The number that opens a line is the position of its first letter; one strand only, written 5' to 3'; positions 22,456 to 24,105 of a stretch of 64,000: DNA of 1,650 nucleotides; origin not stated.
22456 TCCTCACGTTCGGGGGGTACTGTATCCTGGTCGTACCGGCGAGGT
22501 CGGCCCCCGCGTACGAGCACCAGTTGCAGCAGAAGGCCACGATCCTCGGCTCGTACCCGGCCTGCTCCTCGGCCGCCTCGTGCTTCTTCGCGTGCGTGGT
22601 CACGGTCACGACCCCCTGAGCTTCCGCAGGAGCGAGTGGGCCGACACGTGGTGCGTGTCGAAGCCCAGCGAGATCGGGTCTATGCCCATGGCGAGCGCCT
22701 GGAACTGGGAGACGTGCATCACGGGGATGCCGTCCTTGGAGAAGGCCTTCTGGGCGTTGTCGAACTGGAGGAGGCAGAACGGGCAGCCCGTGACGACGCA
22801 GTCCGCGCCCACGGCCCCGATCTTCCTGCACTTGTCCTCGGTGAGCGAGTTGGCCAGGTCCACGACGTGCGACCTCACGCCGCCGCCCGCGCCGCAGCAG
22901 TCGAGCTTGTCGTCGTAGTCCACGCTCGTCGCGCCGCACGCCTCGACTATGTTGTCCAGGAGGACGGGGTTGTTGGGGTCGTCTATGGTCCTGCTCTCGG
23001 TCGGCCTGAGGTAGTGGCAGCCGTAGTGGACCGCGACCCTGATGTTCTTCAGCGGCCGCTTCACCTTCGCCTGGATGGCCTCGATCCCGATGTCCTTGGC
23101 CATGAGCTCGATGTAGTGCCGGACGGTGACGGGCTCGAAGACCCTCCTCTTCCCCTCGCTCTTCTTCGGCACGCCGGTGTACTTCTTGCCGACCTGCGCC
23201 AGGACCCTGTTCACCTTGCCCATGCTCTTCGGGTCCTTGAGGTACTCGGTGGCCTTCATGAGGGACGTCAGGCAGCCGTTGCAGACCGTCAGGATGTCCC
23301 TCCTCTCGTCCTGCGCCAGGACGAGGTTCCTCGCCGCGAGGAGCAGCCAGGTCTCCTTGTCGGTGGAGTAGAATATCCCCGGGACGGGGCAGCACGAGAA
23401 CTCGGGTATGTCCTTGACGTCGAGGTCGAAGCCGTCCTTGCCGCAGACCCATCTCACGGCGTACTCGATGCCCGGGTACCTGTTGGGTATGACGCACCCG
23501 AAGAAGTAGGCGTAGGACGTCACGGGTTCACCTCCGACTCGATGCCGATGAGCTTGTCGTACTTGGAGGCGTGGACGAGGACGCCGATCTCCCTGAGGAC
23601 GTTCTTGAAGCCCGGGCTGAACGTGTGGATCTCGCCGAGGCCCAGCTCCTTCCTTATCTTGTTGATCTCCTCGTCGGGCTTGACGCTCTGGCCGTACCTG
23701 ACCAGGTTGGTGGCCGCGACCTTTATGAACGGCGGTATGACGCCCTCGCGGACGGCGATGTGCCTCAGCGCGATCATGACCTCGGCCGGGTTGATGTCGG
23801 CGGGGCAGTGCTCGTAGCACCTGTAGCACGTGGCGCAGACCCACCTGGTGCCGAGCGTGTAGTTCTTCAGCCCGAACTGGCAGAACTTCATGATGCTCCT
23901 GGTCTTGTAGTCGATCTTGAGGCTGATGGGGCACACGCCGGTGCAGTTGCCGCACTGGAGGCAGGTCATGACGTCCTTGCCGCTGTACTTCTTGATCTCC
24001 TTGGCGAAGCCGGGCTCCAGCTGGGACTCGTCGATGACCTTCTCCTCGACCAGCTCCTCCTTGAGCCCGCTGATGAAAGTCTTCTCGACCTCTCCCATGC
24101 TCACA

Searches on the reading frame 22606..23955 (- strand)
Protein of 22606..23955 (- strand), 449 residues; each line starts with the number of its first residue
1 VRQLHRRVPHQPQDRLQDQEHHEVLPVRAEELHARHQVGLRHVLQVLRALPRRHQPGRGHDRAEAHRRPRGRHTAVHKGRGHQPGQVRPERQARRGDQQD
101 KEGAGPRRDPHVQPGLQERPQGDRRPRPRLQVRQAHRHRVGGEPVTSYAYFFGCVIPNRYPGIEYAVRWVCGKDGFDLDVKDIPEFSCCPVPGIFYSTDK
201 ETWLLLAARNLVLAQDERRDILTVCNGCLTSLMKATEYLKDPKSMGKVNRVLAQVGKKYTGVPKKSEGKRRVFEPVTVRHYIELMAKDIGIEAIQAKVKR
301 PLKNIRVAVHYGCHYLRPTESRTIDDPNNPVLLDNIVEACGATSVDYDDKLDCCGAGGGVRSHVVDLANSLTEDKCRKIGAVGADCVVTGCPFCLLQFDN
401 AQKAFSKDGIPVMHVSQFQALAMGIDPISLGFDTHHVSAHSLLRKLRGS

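Call 7: search_protein_families(library=pfam, proteins=[window:22606-23955:-], max_evalue=0.0001)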
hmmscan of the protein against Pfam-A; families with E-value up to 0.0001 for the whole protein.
window:22606-23955:- (449 aa): 1 family
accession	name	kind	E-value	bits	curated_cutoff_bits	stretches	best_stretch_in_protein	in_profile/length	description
PF02754.22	CCG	-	8.3e-30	103.2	20.6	2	307-399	1-85/85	Cysteine-rich domain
